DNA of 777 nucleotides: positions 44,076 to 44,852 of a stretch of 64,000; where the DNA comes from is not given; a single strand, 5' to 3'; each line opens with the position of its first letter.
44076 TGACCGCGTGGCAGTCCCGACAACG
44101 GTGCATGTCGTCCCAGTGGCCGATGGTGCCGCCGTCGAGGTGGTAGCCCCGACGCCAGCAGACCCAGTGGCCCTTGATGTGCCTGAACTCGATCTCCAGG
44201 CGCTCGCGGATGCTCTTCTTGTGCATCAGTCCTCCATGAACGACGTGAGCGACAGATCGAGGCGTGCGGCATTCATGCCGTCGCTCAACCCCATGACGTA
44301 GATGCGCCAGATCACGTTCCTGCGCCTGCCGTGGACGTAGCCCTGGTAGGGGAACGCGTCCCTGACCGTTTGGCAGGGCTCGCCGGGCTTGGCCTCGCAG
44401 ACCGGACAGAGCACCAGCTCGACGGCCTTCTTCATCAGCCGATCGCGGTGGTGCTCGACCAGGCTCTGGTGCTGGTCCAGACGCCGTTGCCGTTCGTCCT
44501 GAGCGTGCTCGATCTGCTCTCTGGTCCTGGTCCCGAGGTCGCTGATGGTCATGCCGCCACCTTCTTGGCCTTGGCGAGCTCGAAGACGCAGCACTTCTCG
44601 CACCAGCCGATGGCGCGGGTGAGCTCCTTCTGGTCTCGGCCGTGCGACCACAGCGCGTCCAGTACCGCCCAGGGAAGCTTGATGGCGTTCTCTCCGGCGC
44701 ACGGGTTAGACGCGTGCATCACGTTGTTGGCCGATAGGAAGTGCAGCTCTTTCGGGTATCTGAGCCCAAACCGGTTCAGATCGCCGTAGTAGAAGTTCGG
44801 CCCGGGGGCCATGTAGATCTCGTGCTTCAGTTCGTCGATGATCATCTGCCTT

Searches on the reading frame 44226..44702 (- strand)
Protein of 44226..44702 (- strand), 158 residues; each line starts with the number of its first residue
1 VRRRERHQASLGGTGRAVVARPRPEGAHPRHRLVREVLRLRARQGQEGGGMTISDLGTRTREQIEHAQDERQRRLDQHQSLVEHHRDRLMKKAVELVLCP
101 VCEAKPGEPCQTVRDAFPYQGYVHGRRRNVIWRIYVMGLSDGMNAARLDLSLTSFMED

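Call 62: search_protein_families(library=pfam, proteins=[window:44226-44702:-], max_evalue=0.01)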
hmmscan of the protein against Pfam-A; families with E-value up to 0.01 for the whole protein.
window:44226-44702:- (158 aa): 1 family
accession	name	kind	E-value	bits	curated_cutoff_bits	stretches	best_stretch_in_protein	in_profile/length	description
PF24623.2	Phage_zn_bind_8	-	1.4e-05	25.2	24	1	79-128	11-42/57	Putative DNA-binding phage zinc finger domain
